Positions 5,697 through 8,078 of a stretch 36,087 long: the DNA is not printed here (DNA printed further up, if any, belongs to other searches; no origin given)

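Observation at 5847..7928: Bacterial secreted protease with a eukaryote-like ADAM/integrin mosaic (reprolysin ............, TSP3 and FG-GAP blades)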

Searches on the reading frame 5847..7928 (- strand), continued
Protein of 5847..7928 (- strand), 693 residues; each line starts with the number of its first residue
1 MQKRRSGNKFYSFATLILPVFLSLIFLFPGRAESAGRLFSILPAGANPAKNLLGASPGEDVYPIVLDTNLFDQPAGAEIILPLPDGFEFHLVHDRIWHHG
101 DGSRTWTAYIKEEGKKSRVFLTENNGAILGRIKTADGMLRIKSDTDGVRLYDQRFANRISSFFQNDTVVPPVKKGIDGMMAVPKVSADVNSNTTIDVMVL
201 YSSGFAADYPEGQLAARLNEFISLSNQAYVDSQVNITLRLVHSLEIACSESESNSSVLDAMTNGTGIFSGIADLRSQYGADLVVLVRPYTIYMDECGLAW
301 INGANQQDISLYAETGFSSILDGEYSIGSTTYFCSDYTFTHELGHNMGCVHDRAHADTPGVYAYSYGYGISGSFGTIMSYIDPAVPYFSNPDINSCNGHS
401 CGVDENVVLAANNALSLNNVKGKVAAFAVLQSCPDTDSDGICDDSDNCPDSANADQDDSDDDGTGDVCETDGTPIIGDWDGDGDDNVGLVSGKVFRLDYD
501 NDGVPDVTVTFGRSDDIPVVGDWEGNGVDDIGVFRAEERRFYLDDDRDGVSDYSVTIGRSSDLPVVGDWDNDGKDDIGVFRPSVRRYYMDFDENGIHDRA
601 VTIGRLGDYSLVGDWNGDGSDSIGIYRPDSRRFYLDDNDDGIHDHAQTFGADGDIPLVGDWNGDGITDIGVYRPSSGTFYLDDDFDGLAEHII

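Call 8: find_homologous_proteins(query=window:5847-7928:-, max_evalue=0.00001)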
Query window:5847-7928:- (693 aa): 567 proteins with E <= 0.00001 among 8000 candidates; the best 120 are listed.
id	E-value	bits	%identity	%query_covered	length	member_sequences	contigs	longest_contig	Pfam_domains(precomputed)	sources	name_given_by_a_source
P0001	0.0e+0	1597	100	100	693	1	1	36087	PF13582.13,PF27177.1,PF13688.13,PF13574.13,PF13583.12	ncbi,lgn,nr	ncbi:MAG: hypothetical protein HY885_18480 [Deltaproteobacteria bacterium]|nr:hypothetical protein [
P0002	1.6e-126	442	47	70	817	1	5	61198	PF13582.13,PF27177.1,PF13688.13,PF13574.13,PF13583.12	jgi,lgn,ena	jgi:hypothetical protein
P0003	6.9e-125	436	47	59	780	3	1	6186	PF02412.24,PF13582.13,PF13688.13,PF13574.13,PF00041.28,PF13583.12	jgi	jgi:hypothetical protein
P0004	4.6e-117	410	37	89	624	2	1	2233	PF13582.13,PF27177.1,PF13688.13,PF13517.13,PF13574.13,PF13583.12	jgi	jgi:hypothetical protein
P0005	4.0e-116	407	47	61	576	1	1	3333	PF13582.13,PF27177.1,PF13688.13,PF13583.12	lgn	-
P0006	3.0e-104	368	47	53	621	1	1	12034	PF13582.13,PF27177.1,PF13688.13,PF13574.13,PF13583.12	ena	-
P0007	5.8e-99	351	36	87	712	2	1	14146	PF13582.13,PF27177.1,PF13688.13,PF13583.12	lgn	-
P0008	7.1e-98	347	74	30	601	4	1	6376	PF07603.18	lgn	-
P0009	1.3e-96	343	44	59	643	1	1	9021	PF13582.13,PF13688.13,PF13574.13,PF13583.12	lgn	-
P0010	7.3e-96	340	44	55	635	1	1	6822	PF13582.13,PF27177.1,PF13688.13,PF13583.12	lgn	-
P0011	8.8e-95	337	44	61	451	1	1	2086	PF13582.13,PF27177.1,PF13688.13,PF13583.12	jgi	-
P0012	7.7e-94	334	42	57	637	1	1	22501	PF13582.13,PF27177.1,PF13688.13,PF13574.13,PF13583.12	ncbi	-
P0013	3.5e-92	328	44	60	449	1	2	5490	PF13582.13,PF27177.1,PF13688.13,PF13583.12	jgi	-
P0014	1.9e-90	322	47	52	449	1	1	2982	PF13582.13,PF27177.1,PF13688.13,PF13583.12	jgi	-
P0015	8.1e-90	320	46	53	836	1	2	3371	PF13582.13,PF27177.1,PF13688.13,PF13574.13,PF13583.12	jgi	-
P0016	1.6e-89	319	45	59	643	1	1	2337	PF13582.13,PF27177.1,PF13688.13,PF03160.21,PF13574.13,PF13583.12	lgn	-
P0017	3.6e-89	318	42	54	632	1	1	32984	PF13582.13,PF27177.1,PF13688.13,PF13574.13,PF13583.12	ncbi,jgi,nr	ncbi:MAG: hypothetical protein JRH15_00320 [Deltaproteobacteria bacterium]|nr:hypothetical protein [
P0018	2.8e-84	302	43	55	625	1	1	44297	PF13582.13,PF27177.1,PF13688.13,PF13583.12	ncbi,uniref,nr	ncbi:MAG: hypothetical protein K8S13_23210 [Desulfobacula sp.]|uniref:M12 family metallo-peptidase n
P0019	4.2e-84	301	43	53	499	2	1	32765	PF13582.13,PF27177.1,PF13688.13,PF13574.13,PF13583.12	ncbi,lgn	-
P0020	8.9e-82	294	43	57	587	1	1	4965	PF13582.13,PF27177.1,PF13688.13,PF13574.13,PF13583.12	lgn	-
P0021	1.7e-78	283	41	53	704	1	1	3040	PF13582.13,PF27177.1,PF09479.17,PF13688.13,PF18998.7,PF13583.12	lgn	-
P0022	5.0e-78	281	42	51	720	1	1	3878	PF13582.13,PF27177.1,PF13688.13,PF13574.13,PF13583.12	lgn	-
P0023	7.8e-78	281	45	51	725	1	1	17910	PF13582.13,PF27177.1,PF13688.13,PF13574.13,PF13583.12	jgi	jgi:hypothetical protein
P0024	1.6e-77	280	41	55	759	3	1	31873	PF13582.13,PF27177.1,PF13688.13,PF03160.21,PF13574.13,PF13583.12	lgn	-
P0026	1.1e-75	274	39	58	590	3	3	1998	PF13582.13,PF27177.1,PF13688.13,PF18998.7,PF13574.13,PF13583.12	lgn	-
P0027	4.6e-75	272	39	54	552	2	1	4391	PF13582.13,PF27177.1,PF13688.13,PF18998.7,PF13574.13,PF13583.12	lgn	-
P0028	1.8e-74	270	41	54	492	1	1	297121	PF13582.13,PF27177.1,PF13688.13,PF13574.13,PF13583.12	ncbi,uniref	ncbi:reprolysin-like metallopeptidase [Chitinimonas lacunae]|uniref:Reprolysin-like metallopeptidase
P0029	1.0e-73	267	40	54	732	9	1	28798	PF13582.13,PF27177.1,PF09479.17,PF13688.13,PF18998.7,PF13574.13,PF13583.12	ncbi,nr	ncbi:InlB B-repeat-containing protein [Candidatus Competibacter phosphatis]|nr:M12 family metallo-pe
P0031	2.5e-73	266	41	54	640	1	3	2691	PF13582.13,PF27177.1,PF13688.13,PF07603.18,PF13574.13,PF13583.12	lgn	-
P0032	1.0e-72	264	41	53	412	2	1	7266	PF13582.13,PF27177.1,PF13688.13,PF13574.13,PF13583.12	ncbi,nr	ncbi:MAG: M12 family metallo-peptidase, partial [Candidatus Competibacter sp.]|nr:M12 family metallo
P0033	1.4e-72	263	42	50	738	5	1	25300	PF13582.13,PF27177.1,PF13688.13,PF13583.12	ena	-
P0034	5.3e-72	261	40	54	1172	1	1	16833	PF13582.13,PF27177.1,PF13688.13,PF00415.25,PF13540.13,PF13574.13,PF25384.2,PF13583.12,PF25390.2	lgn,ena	-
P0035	9.3e-72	261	41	51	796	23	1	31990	PF13582.13,PF27177.1,PF13688.13,PF17957.8,PF13574.13,PF13583.12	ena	-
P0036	1.4e-71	260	40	52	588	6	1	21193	PF19193.7,PF13582.13,PF27177.1,PF13688.13,PF13574.13,PF13583.12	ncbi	ncbi:MAG: reprolysin-like metallopeptidase [Candidatus Competibacter sp.]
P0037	3.6e-71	259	38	59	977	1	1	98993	PF13582.13,PF27177.1,PF13688.13,PF13004.14,PF13574.13,PF13583.12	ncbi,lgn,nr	ncbi:MAG: M12 family metallo-peptidase [Sulfuricellaceae bacterium]|nr:M12 family metallo-peptidase 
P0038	7.8e-71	258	43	51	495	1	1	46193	PF13582.13,PF27177.1,PF13688.13,PF13574.13,PF13583.12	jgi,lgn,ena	-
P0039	9.4e-71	257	37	61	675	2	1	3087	PF13582.13,PF27177.1,PF13688.13,PF13583.12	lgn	-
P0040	1.1e-70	257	40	53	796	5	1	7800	PF13582.13,PF27177.1,PF13688.13,PF17957.8,PF22091.3,PF13574.13,PF13583.12,PF19077.7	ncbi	-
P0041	1.3e-70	257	41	52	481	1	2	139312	PF13582.13,PF27177.1,PF13688.13,PF13583.12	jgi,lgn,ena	-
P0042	2.1e-70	256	41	53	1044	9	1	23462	PF13582.13,PF27177.1,PF09479.17,PF13688.13,PF18998.7,PF13574.13,PF13583.12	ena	-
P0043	5.7e-70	255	39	55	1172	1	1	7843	PF13582.13,PF27177.1,PF13688.13,PF00415.25,PF13540.13,PF25384.2,PF13583.12,PF25390.2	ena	-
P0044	8.8e-70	254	46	37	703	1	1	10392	PF13582.13,PF27177.1,PF13688.13,PF13574.13,PF13583.12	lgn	-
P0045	1.9e-69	253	40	50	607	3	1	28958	PF13582.13,PF27177.1,PF13688.13,PF13583.12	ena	-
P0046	3.1e-69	252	41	52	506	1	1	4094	PF13582.13,PF27177.1,PF13688.13,PF13574.13,PF13583.12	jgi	jgi:hypothetical protein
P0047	4.3e-69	252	42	49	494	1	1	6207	PF13582.13,PF27177.1,PF13688.13,PF13583.12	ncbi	-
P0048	4.8e-69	252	41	50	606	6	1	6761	PF13582.13,PF27177.1,PF13688.13,PF13583.12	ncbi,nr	ncbi:MAG: hypothetical protein EKK69_13265 [Candidatus Competibacteraceae bacterium]|nr:MAG: hypothe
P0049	6.2e-69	251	41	51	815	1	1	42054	PF13582.13,PF27177.1,PF13688.13,PF17957.8,PF13574.13,PF13583.12,PF19077.7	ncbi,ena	-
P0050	2.6e-68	249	34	56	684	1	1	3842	PF13582.13,PF27177.1,PF13688.13,PF13574.13,PF13583.12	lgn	-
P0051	2.8e-68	249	38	59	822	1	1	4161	PF13582.13,PF27177.1,PF13688.13,PF07603.18,PF13574.13,PF13583.12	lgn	-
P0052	4.2e-68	249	36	54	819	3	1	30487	PF13582.13,PF27177.1,PF13688.13,PF16371.13,PF13583.12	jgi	jgi:hypothetical protein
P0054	5.8e-68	248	40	53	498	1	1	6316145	PF13582.13,PF27177.1,PF13688.13,PF13583.12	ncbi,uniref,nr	ncbi:reprolysin-like metallopeptidase [Desulfopila sp. IMCC35008]|uniref:reprolysin-like metallopept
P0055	6.1e-68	248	42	50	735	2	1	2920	PF13582.13,PF27177.1,PF13688.13,PF13574.13,PF13583.12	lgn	-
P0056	6.4e-68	248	40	50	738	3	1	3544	PF13582.13,PF27177.1,PF13688.13,PF13583.12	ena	-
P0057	8.9e-68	247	39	53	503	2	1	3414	PF13582.13,PF27177.1,PF13688.13,PF13583.12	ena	-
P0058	1.1e-67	247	36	60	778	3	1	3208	PF13582.13,PF27177.1,PF13688.13,PF18998.7,PF13574.13,PF13946.12,PF13583.12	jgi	jgi:hypothetical protein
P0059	1.2e-67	247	39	59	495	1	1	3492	PF13582.13,PF27177.1,PF13688.13,PF13583.12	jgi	jgi:hypothetical protein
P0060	1.6e-67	247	40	54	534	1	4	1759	PF13582.13,PF27177.1,PF13688.13,PF13583.12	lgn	-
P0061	2.1e-67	246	41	53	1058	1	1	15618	PF13582.13,PF27177.1,PF09479.17,PF13688.13,PF18998.7,PF13574.13,PF13583.12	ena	-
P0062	3.1e-67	246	40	52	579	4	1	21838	PF13582.13,PF27177.1,PF13688.13,PF13574.13,PF13583.12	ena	-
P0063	4.7e-67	245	35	65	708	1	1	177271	PF13582.13,PF27177.1,PF17963.8,PF13688.13,PF17892.8,PF17803.8,PF00395.26,PF13583.12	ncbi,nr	ncbi:MAG: S-layer homology domain-containing protein [Magnetococcales bacterium]|nr:S-layer homology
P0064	6.5e-67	245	34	61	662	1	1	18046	PF13582.13,PF27177.1,PF13688.13,PF13583.12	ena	-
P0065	8.0e-67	244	37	57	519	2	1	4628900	PF13582.13,PF27177.1,PF13688.13,PF13583.12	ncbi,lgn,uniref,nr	ncbi:Metallo-peptidase family M12B Reprolysin-like [Methylomagnum ishizawai]|uniref:Metallo-peptidas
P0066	3.6e-66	242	38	53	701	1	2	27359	PF13582.13,PF27177.1,PF13688.13,PF13583.12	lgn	-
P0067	4.3e-66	242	36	59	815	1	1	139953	PF13582.13,PF27177.1,PF13688.13,PF17957.8,PF22091.3,PF13574.13,PF13583.12,PF19077.7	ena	-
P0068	8.1e-66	241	35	57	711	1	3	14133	PF13582.13,PF27177.1,PF13688.13,PF13583.12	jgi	jgi:hypothetical protein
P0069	9.8e-66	241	39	61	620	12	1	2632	PF13582.13,PF27177.1,PF13688.13,PF13574.13,PF13583.12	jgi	jgi:hypothetical protein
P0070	1.1e-65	240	36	51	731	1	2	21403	PF13582.13,PF27177.1,PF13688.13,PF13574.13,PF13583.12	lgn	-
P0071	1.3e-65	240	38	54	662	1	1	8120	PF13582.13,PF27177.1,PF13688.13,PF13583.12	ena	-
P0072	2.0e-65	240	40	50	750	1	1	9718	PF13582.13,PF27177.1,PF13688.13,PF13583.12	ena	-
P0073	2.3e-65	239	38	50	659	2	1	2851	PF13582.13,PF27177.1,PF13688.13,PF13574.13,PF13583.12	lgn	-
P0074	2.6e-65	239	35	57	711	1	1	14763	PF13582.13,PF27177.1,PF13688.13,PF13583.12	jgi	jgi:hypothetical protein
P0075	3.2e-65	239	35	55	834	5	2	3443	PF13582.13,PF27177.1,PF13688.13,PF16371.13,PF13583.12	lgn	-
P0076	4.2e-65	239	40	52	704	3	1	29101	PF13582.13,PF27177.1,PF13688.13,PF13583.12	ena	-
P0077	7.3e-65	238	36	61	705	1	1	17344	PF13582.13,PF27177.1,PF13688.13,PF13574.13,PF13583.12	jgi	jgi:hypothetical protein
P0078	7.6e-65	238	36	54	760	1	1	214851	PF13582.13,PF27177.1,PF13688.13,PF13583.12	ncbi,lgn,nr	ncbi:MAG: M12 family metallo-peptidase [Rhodocyclaceae bacterium]|nr:M12 family metallo-peptidase [R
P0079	1.0e-64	237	34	57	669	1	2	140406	PF13582.13,PF27177.1,PF13688.13,PF13583.12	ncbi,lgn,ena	-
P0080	1.1e-64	237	36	60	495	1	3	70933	PF13582.13,PF27177.1,PF00404.25,PF13688.13,PF13574.13,PF13583.12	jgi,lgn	-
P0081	1.4e-64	237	39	53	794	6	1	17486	PF13582.13,PF27177.1,PF13688.13,PF17957.8,PF22245.4,PF13574.13,PF13583.12,PF19077.7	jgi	-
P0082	3.0e-64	236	38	54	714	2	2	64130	PF13582.13,PF27177.1,PF13688.13,PF13574.13,PF13583.12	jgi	jgi:Metallo-peptidase family M12B Reprolysin-like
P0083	3.3e-64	236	37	54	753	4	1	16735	PF13582.13,PF27177.1,PF13688.13,PF16371.13,PF13574.13,PF13583.12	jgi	jgi:hypothetical protein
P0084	3.4e-64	236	24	12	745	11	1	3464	PF13582.13,PF27177.1,PF13688.13,PF16371.13,PF13583.12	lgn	-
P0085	3.8e-64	235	34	57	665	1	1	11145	PF13582.13,PF27177.1,PF13688.13,PF13583.12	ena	-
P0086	3.8e-64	235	36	56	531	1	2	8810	PF13582.13,PF27177.1,PF13688.13,PF13583.12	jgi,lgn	-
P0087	7.1e-64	235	45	34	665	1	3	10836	PF13582.13,PF27177.1,PF13688.13,PF13583.12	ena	-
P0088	8.2e-64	234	40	54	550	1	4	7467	PF13582.13,PF27177.1,PF13688.13,PF13583.12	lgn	-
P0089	8.7e-64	234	38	52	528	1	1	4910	PF13582.13,PF27177.1,PF13688.13,PF13583.12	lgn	-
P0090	1.1e-63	234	36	59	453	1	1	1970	PF13582.13,PF27177.1,PF13688.13,PF13574.13,PF13583.12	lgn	-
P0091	1.1e-63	234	42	35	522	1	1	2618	PF13582.13,PF27177.1,PF13688.13,PF13574.13,PF13583.12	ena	-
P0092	1.4e-63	234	37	53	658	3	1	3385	PF13582.13,PF27177.1,PF13688.13,PF13574.13,PF13583.12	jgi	-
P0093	1.7e-63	233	38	54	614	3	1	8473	PF13582.13,PF27177.1,PF13688.13,PF13583.12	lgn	-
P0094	2.0e-63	233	38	54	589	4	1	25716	PF13582.13,PF27177.1,PF13688.13,PF13574.13,PF13583.12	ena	-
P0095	2.1e-63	233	36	58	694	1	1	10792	PF13582.13,PF27177.1,PF13688.13,PF13583.12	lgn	-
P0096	2.4e-63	233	36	58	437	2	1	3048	PF13582.13,PF27177.1,PF13688.13,PF13583.12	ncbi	-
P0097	2.9e-63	232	25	14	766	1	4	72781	PF13582.13,PF27177.1,PF13688.13,PF13583.12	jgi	jgi:hypothetical protein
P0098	5.9e-63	231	38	54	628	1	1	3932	PF13582.13,PF27177.1,PF13688.13,PF13583.12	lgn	-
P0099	8.1e-63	231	37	55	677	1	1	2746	PF13582.13,PF27177.1,PF13688.13,PF13574.13,PF13583.12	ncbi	-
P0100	1.2e-62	230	35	56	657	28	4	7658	PF13582.13,PF27177.1,PF13688.13,PF13583.12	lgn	-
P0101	1.3e-62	230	37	55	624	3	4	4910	PF13582.13,PF27177.1,PF13688.13,PF13583.12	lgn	-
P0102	1.9e-62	230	41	47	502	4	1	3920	PF13582.13,PF27177.1,PF13688.13,PF13583.12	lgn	-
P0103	2.4e-62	229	39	53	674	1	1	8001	PF13582.13,PF27177.1,PF13688.13,PF13583.12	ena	-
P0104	2.7e-62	229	36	58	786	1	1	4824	PF13582.13,PF27177.1,PF13688.13,PF07603.18,PF13583.12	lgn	-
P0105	3.0e-62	229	36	53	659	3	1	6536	PF13582.13,PF27177.1,PF13688.13,PF13574.13,PF13583.12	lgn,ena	-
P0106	3.8e-62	229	36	54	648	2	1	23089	PF13582.13,PF27177.1,PF13688.13,PF13574.13,PF13583.12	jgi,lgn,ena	-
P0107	5.8e-62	228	38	53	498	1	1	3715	PF13582.13,PF27177.1,PF13688.13,PF13574.13,PF13583.12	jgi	jgi:hypothetical protein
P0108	6.4e-62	228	37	63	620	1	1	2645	PF13582.13,PF27177.1,PF13688.13,PF10462.16,PF13574.13,PF13583.12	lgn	-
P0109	7.1e-62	228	38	54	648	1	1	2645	PF13582.13,PF27177.1,PF13688.13,PF13574.13,PF13583.12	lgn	-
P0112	2.1e-61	226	37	54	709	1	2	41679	PF13582.13,PF27177.1,PF13688.13,PF13574.13,PF13583.12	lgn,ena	-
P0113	2.4e-61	226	36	52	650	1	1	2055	PF13582.13,PF27177.1,PF13688.13,PF16371.13,PF13583.12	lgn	-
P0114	2.9e-61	226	45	34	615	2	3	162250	PF13582.13,PF27177.1,PF13688.13,PF13583.12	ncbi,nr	ncbi:MAG: hypothetical protein KBF58_11770 [Methyloversatilis sp.]|nr:hypothetical protein [Methylov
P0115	3.1e-61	226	36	54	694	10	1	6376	PF13582.13,PF27177.1,PF13688.13,PF13583.12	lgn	-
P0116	3.2e-61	226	36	55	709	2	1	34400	PF13582.13,PF27177.1,PF13688.13,PF13574.13,PF13583.12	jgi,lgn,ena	-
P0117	3.7e-61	226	33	66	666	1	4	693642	PF13582.13,PF27177.1,PF13688.13,PF13574.13,PF13583.12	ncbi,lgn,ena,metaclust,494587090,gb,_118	metaclust:\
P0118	5.5e-61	225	34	61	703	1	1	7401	PF13582.13,PF27177.1,PF13688.13,PF13574.13,PF13583.12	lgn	-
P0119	7.4e-61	225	26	12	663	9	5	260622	PF13582.13,PF27177.1,PF13688.13,PF13574.13,PF13583.12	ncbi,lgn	-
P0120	8.5e-61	224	37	54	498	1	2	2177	PF13582.13,PF27177.1,PF13688.13,PF13583.12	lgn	-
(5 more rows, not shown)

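Call 20: predict_structure(alignment_id=A1)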
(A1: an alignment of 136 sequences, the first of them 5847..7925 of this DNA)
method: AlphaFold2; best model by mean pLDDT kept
length: 692 residues; sequences in the alignment: 136
mean_pLDDT: 58.8   pTM: 0.48
mean pLDDT of the five models: 58.8, 58.0, 57.9, 57.7, 57.0
residues with pLDDT >= 90: 221; 70-90: 2; 50-70: 71; < 50: 398
segments of 3 or more residues with pLDDT < 50: 1-3, 5-81, 90-99, 112-115, 123-188, 199-211, 229-234, 238-271, 274-280, 282-357, 359-398, 400-403, 405-435, 444-453, 464-466
pLDDT, mean of each block of 10 residues (from residue 1): 42 36 38 30 33 36 33 38 49 43 55 49 42 37 32 39 29 31 40 47 41 59 54 49 36 41 43 47 43 40 34 33 34 30 35 35 33 35 40 42 39 41 36 54 49 50 55 97 97 97 96 98 98 98 98 98 98 98 98 97 98 98 98 98 98 98 98 96 97 95
secondary structure, 60 per line:
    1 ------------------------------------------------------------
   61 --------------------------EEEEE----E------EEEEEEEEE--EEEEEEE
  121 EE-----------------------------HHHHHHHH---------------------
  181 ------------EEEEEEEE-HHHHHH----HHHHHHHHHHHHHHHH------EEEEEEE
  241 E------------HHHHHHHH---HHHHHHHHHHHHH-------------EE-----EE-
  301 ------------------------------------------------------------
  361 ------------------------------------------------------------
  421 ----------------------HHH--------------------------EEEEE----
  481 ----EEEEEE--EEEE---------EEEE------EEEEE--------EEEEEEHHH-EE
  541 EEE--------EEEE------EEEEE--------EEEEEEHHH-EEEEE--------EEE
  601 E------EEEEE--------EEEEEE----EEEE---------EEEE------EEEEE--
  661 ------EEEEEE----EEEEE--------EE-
elements in order (helices of 4 or more, strands of 3 or more residues): E87-91 E103-111 E114-122 H152-159 E193-200 H202-207 H212-227 E234-241 H254-261 H265-277 E472-476 E485-490 E493-496 E506-509 E516-520 E529-534 E539-543 E552-555 E562-566 E575-580 E585-589 E598-601 E608-612 E621-626 E631-634 E644-647 E654-658 E667-672 E677-681
